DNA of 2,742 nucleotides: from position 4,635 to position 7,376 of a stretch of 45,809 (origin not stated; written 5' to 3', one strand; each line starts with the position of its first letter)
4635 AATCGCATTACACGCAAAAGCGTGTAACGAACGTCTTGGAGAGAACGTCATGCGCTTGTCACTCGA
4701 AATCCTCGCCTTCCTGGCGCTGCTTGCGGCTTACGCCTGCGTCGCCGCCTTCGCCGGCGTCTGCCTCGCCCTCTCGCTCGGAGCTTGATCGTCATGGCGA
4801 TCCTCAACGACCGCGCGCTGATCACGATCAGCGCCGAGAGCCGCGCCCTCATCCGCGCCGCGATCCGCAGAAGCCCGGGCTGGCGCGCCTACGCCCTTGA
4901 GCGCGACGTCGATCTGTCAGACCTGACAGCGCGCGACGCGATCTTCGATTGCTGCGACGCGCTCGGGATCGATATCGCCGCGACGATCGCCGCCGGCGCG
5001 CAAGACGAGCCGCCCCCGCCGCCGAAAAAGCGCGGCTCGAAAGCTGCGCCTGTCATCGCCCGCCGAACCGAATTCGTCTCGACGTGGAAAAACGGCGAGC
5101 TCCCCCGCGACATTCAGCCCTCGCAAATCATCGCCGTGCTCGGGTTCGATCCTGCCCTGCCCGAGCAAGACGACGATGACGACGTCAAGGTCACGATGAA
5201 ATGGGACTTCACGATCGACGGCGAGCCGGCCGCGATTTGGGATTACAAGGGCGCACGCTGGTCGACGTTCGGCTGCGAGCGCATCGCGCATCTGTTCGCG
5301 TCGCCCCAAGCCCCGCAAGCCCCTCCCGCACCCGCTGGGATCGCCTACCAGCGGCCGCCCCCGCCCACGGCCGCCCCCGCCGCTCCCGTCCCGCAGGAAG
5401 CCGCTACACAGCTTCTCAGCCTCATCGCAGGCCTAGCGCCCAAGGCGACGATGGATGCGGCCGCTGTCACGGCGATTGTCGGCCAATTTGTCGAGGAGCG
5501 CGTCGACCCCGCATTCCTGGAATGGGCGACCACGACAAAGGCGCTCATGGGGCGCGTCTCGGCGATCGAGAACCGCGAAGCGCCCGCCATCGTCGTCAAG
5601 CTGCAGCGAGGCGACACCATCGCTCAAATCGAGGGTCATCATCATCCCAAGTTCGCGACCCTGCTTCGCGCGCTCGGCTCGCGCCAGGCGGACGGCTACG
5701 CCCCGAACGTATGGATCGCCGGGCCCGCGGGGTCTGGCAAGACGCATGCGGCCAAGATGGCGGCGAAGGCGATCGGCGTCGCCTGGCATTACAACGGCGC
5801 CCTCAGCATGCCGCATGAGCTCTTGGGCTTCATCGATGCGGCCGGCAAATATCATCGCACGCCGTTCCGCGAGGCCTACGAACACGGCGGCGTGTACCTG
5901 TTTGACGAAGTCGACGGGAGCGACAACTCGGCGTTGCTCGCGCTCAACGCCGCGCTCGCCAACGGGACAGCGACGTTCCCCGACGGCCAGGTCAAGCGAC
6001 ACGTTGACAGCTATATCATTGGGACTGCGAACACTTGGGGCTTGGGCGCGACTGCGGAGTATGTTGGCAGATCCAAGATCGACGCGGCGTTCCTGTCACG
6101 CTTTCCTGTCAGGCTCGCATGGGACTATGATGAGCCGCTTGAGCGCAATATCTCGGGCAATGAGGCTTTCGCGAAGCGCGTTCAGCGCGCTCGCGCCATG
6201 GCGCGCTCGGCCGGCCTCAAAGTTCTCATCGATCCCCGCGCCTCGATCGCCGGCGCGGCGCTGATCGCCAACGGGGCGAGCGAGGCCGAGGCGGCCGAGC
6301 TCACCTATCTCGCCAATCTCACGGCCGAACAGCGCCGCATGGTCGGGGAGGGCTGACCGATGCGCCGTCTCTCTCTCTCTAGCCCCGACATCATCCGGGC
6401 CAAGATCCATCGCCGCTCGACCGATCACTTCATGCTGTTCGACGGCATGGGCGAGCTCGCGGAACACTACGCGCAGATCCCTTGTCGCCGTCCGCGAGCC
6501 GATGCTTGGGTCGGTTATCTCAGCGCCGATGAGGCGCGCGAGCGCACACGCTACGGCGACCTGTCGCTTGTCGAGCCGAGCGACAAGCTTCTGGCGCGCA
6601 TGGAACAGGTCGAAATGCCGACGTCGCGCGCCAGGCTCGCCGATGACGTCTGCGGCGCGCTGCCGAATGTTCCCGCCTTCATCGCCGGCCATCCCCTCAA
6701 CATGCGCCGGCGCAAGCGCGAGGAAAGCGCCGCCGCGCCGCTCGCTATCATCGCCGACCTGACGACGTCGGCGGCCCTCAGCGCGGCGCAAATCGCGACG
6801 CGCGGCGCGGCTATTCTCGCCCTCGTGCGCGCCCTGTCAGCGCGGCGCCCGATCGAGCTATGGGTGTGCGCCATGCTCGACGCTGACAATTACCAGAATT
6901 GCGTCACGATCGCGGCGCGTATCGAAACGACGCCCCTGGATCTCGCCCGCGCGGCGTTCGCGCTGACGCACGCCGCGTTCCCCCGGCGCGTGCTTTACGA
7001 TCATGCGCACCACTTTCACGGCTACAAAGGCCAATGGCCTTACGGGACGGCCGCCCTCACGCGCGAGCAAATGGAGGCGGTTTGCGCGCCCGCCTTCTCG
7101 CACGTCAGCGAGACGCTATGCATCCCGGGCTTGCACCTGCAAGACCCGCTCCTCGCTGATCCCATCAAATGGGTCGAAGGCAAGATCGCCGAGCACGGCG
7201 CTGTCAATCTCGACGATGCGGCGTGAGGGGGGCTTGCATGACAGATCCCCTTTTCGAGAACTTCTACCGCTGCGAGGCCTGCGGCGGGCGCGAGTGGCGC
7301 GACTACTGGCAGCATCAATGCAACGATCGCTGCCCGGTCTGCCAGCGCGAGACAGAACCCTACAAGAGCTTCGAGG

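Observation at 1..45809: The palindromic heptamer CTGWCAG is about ten-fold over-represented and is written with rare codons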

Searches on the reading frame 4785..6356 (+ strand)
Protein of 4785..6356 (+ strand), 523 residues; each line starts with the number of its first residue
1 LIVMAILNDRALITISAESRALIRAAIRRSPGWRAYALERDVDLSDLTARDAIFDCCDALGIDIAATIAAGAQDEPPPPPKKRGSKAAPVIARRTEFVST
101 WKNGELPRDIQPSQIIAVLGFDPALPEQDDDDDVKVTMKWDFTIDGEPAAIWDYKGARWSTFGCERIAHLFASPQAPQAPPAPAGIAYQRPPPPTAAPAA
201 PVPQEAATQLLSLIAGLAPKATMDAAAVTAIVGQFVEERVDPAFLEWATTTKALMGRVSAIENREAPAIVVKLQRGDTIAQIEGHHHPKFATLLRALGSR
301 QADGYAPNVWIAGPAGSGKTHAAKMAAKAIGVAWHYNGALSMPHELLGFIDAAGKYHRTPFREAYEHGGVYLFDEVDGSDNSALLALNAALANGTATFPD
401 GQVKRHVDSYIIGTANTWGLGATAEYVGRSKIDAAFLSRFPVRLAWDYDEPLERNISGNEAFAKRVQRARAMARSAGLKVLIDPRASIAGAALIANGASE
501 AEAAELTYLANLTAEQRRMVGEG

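Call 12: search_protein_families(library=pfam, proteins=[window:4785-6356:+], max_evalue=0.01)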
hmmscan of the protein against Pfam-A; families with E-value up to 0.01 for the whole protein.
window:4785-6356:+ (523 aa): 3 families
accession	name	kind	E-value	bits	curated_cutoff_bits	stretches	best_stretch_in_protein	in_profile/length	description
PF07728.20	AAA_5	-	4.4e-08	33.7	22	1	309-440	2-139/139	AAA domain (dynein-related subfamily)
PF13191.12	AAA_16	-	0.00039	21.4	32.6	1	291-333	10-51/167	AAA ATPase domain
PF00004.35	AAA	-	0.00048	21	21.2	1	311-444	3-127/131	ATPase family associated with various cellular activities (AAA)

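Call 71: find_related_loci(query=window:4785-6356:+, collection=viral_contigs, flank=10000)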
Query window:4785-6356:+ (523 aa) in viral_contigs; peptide patterns used: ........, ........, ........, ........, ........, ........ (x = any residue, [..] = any of these).
3 stretches matched a pattern, but none encodes a relative of the query by tblastn (E <= 1e-3).

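Call 83: search_solved_structures(query=window:4785-6356:+, max_evalue=0.1)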
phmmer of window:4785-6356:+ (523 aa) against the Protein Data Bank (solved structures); distinct sequences matched with E-value up to 0.1: 1.
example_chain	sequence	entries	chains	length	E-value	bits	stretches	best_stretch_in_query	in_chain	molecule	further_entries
9ujv_A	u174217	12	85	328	0.0039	19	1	363-451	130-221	Cobaltochelatase subunit CobS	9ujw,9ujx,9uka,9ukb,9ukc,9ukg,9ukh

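Call 97: search_protein_families(library=phrogs, proteins=[window:4785-6356:+], max_evalue=0.001)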
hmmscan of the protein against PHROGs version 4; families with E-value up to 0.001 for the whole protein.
window:4785-6356:+ (523 aa): 2 families
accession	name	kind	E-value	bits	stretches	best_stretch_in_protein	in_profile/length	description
phrog_249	-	moron, auxiliary metabolic gene and host takeover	9.3e-49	167.7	1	260-520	83-363/380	porphyrin biosynthesis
phrog_16448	-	other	5.7e-07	29.2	1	300-456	443-601/680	ATPase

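Call 98: search_protein_families(library=ncbifam, proteins=[window:4785-6356:+], max_evalue=0.01)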
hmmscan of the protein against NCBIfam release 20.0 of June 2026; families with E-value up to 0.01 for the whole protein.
window:4785-6356:+ (523 aa): 0 families

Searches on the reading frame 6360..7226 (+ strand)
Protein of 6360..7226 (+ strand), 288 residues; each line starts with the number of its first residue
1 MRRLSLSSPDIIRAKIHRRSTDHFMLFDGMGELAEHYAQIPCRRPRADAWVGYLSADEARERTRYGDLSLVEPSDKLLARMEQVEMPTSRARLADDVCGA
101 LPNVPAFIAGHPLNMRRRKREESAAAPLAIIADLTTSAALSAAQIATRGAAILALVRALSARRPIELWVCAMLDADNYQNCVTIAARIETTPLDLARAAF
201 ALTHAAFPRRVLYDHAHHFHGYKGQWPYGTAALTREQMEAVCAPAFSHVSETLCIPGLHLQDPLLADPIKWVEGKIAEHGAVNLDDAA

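Call 12: search_protein_families(library=pfam, proteins=[window:6360-7226:+], max_evalue=0.01)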
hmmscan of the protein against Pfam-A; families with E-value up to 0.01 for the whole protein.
window:6360-7226:+ (288 aa): 1 family
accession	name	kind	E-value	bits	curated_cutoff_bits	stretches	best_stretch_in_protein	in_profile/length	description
PF23822.1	DUF7192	-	8e-19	68.5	27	1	23-218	12-222/281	Domain of unknown function (DUF7192)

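Call 72: find_related_loci(query=window:6360-7226:+, collection=viral_contigs, flank=10000)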
Query window:6360-7226:+ (288 aa) in viral_contigs; peptide patterns used: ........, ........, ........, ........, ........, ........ (x = any residue, [..] = any of these).
3 stretches matched a pattern, but none encodes a relative of the query by tblastn (E <= 1e-3).

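Call 73: find_homologous_proteins(query=window:6360-7226:+, max_evalue=1e-10)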
Query window:6360-7226:+ (288 aa): 154 proteins with E <= 1e-10 among 7353 candidates; the best 120 are listed.
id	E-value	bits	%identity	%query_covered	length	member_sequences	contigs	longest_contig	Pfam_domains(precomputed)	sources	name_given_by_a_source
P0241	1.2e-188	643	100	100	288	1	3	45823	PF23822.2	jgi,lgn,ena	-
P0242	8.4e-88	313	52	99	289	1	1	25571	PF23822.2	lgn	-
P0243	1.4e-85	305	53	100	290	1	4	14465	PF23822.2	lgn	-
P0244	5.1e-84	300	56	92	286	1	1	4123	PF23822.2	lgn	-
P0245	5.7e-83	297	54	98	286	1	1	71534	PF23822.2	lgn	-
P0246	2.0e-81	292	52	100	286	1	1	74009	PF23822.2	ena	-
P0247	7.0e-81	290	50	99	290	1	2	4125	PF23822.2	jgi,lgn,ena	-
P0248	2.2e-79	285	50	100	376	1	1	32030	PF23822.2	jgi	jgi:hypothetical protein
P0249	1.0e-77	279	49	100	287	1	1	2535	PF23822.2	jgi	jgi:hypothetical protein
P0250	4.9e-77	277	52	99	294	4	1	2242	PF23822.2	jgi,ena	-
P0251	1.7e-76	275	52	99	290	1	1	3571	PF23822.2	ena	-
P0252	3.1e-76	275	49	100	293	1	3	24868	PF23822.2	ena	-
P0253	7.4e-76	273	50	92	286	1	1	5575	PF23822.2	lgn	-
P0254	3.5e-75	271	48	99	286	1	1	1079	PF23822.2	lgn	-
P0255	6.1e-75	270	49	97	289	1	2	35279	PF23822.2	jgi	jgi:hypothetical protein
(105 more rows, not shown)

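Call 75: find_related_loci(query=A1, collection=viral_contigs, flank=10000)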
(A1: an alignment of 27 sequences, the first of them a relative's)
Query A1 (288 aa) in viral_contigs; peptide patterns used: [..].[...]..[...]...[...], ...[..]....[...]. (x = any residue, [..] = any of these).
47 stretches matched a pattern; 30 encode a relative of the query (tblastn E <= 1e-3); 30 distinct loci.
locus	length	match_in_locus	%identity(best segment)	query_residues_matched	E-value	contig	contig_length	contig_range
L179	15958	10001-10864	46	1-284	2e-80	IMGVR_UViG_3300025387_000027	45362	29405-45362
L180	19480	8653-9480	47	23-286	8e-75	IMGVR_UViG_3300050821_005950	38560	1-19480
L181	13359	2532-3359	48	2-278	4e-74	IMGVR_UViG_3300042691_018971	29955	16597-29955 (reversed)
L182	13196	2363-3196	46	23-286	3e-73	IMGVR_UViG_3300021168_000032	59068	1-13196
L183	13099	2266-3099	46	23-286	3e-73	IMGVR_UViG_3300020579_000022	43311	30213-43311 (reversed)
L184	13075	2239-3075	45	23-286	1e-72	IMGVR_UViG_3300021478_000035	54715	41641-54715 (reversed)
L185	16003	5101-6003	45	8-287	1e-72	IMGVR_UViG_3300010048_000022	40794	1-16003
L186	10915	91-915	46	23-286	5e-70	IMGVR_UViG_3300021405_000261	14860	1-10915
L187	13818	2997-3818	45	23-286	2e-69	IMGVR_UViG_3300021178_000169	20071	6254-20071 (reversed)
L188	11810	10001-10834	46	22-287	1e-69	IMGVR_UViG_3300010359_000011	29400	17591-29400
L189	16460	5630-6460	46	1-277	8e-69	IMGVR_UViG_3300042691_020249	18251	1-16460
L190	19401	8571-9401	46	1-277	8e-69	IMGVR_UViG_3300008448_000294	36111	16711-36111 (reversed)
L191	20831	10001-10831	44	1-277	1e-65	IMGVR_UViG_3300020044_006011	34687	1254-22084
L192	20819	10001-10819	41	1-273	7e-65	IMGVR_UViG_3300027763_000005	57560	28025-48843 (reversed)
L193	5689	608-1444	41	1-277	1e-62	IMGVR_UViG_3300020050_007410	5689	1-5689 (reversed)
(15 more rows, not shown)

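Call 82: search_solved_structures(query=A1, max_evalue=1)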
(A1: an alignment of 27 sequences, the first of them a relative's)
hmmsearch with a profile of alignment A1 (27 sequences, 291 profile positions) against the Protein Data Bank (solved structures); distinct sequences matched with E-value up to 1: 0.

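Call 87: find_encoding_contigs(protein=P0245, flank=10000, max_places=1)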
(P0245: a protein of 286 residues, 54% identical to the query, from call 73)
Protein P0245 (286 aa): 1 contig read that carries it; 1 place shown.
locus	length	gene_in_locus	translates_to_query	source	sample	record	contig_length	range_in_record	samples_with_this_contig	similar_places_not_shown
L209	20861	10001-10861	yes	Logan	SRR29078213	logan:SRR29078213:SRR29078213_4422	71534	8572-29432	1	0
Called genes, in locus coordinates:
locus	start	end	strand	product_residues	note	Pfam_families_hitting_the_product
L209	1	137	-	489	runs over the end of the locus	-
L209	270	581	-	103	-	-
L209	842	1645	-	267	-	-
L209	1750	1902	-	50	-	-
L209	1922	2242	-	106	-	-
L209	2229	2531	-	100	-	-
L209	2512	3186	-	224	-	PF00239:Resolvase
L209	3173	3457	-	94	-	-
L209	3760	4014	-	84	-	-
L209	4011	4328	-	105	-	-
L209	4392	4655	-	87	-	-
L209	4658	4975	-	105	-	-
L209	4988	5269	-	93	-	-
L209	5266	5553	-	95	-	-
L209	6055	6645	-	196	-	-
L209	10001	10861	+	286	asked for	PF23822:DUF7192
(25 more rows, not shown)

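Call 88: find_encoding_contigs(protein=P0246, flank=10000, max_places=1)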
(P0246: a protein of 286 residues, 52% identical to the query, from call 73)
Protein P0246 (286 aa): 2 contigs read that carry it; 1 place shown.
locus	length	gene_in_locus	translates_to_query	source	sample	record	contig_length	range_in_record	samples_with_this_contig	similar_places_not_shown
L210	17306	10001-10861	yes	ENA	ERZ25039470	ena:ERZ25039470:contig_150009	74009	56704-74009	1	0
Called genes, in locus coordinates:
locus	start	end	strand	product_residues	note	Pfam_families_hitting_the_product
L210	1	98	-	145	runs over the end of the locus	-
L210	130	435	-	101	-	-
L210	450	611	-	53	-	-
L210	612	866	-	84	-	-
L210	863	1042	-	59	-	-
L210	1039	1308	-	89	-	-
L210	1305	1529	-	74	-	-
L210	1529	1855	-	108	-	-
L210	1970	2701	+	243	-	-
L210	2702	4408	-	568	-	-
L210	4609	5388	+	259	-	-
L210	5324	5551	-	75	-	-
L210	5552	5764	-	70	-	-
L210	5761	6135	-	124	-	-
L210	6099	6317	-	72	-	-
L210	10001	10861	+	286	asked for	PF23822:DUF7192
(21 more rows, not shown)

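Call 90: predict_structure(alignment_id=A1)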
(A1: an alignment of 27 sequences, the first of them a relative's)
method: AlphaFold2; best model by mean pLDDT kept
length: 288 residues; sequences in the alignment: 27
mean_pLDDT: 84.0   pTM: 0.80
mean pLDDT of the five models: 84.0, 83.7, 83.5, 82.4, 81.4
residues with pLDDT >= 90: 164; 70-90: 69; 50-70: 30; < 50: 25
segments of 3 or more residues with pLDDT < 50: 88-99, 115-123, 286-288
pLDDT, mean of each block of 10 residues (from residue 1): 96 96 97 95 82 92 92 76 56 45 53 49 67 93 92 89 89 96 96 89 94 95 94 95 92 93 89 86 51
secondary structure, 60 per line:
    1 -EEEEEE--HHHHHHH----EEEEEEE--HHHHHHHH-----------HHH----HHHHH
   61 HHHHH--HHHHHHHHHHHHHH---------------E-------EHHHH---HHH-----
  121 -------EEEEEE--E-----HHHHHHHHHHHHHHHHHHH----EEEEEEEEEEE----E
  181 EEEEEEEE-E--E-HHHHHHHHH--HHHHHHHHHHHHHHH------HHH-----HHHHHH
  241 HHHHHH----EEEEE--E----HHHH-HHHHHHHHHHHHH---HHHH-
elements in order: E2-7 H10-16 E21-27 H30-37 H56-65 H68-81 H106-109 E128-133 H142-160 E165-175 E180-188 H195-203 H206-220 H235-246 E251-255 H263-266 H268-280 H284-287

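Call 92: fold_search(model_id=the predicted structure, library=pdb)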
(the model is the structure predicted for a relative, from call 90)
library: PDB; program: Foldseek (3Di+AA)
matches with E <= 10: 169; with E <= 0.001: 0
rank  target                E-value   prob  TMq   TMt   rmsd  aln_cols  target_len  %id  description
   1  9u61_B                2.3e-01  0.18  0.17  0.11   6.5        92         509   13  CP/MBL pathways C3 convertase C4b2a and C3 complex (released 2026-01-14)
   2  1u0n_A                6.1e-01  0.12  0.22  0.28   9.9       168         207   11  The ternary von Willebrand Factor A1-glycoprotein Ibalpha-botrocetin complex (released 2005-04-19)
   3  4c2b_C                7.4e-01  0.15  0.17  0.24   4.4        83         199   16  Crystal Structure of High-Affinity von Willebrand Factor A1 domain with Disulfide Mutation in Complex with High Affini (released 2014-01-08)
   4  1fns_A                9.4e-01  0.20  0.20  0.28   4.0        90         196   16  CRYSTAL STRUCTURE OF THE VON WILLEBRAND FACTOR (VWF) A1 DOMAIN I546V MUTANT IN COMPLEX WITH THE FUNCTION BLOCKING FAB  (released 2000-10-18)
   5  9qpy_E                1.0e+00  0.13  0.18  0.11   4.3        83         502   12  Structure of the Complement classical and lectin pathway C3 convertase (released 2025-12-24)
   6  9q9f_K                1.1e+00  0.09  0.25  0.17   9.4       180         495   12  DNA-PK bound to a 153 bp H2AX nucleosome model 1 (released 2026-01-14)
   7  4c29_A                1.2e+00  0.18  0.20  0.27   4.1        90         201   16  Crystal Structure of High-Affinity von Willebrand Factor A1 domain with Disulfide Mutation (released 2014-01-08)
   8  1ijk_A                1.2e+00  0.15  0.19  0.27   4.0        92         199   15  The von Willebrand Factor mutant (I546V) A1 domain-botrocetin Complex (released 2002-07-10)
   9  3hxq_A                1.2e+00  0.11  0.24  0.32   8.9       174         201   12  Crystal Structure of Von Willebrand Factor (VWF) A1 Domain in Complex with DNA Aptamer ARC1172, an Inhibitor of VWF-Pl (released 2009-11-17)
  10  4c2b_G                1.2e+00  0.09  0.22  0.30   9.4       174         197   12  Crystal Structure of High-Affinity von Willebrand Factor A1 domain with Disulfide Mutation in Complex with High Affini (released 2014-01-08)
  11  4c2b_A                1.3e+00  0.16  0.20  0.28   4.0        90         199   16  Crystal Structure of High-Affinity von Willebrand Factor A1 domain with Disulfide Mutation in Complex with High Affini (released 2014-01-08)
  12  4hqf                  1.3e+00  0.08  0.22  0.29   8.6       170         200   14  Crystal structure of Plasmodium falciparum TRAP, I4 form (released 2012-12-26)
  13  1sq0_A                1.5e+00  0.18  0.20  0.28   3.6        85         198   18  Crystal Structure of the Complex of the Wild-type Von Willebrand Factor A1 domain and Glycoprotein Ib alpha at 2.6 Ang (released 2004-04-13)
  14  7eow_A                1.5e+00  0.15  0.20  0.27   4.1        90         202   16  High-resolution structure of vWF A1 domain in complex with caplacizumab, the first nanobody-based medicine (released 2021-07-07)
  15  1r62                  1.6e+00  0.05  0.12  0.21   8.7       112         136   10  Crystal structure of the C-terminal Domain of the Two-Component System Transmitter Protein NRII (NtrB) (released 2004-06-15)
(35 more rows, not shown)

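Call 97: search_protein_families(library=phrogs, proteins=[window:6360-7226:+], max_evalue=0.001)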
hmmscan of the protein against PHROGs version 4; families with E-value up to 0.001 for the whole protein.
window:6360-7226:+ (288 aa): 1 family
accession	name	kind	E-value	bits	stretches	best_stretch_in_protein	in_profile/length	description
phrog_1909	-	unknown function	7.1e-32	111.8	1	16-218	8-225/287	-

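Call 98: search_protein_families(library=ncbifam, proteins=[window:6360-7226:+], max_evalue=0.01)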
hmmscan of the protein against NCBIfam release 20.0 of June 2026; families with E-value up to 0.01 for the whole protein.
window:6360-7226:+ (288 aa): 0 families

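Call 113: search_dna_similar(query=window:6360-7226:+, collection=phages, mode=protein, max_rows=40, max_evalue=1e-8)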
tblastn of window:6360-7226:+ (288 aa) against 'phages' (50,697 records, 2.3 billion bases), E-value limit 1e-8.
Records with a match: 1; places in all: 1; records where one place covers at least 80% of the query: 1.
Best place of each record, by identity: <60% 1.
By first word of the organism name: Sinorhizobium 1.
By host as written in the record: Sinorhizobium meliloti 1.
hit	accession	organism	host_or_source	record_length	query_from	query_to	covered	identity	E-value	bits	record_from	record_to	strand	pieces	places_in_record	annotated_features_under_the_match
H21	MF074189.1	Sinorhizobium phage phiM5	Sinorhizobium meliloti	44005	22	280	90%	34.6%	2e-25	111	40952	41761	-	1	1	hypothetical protein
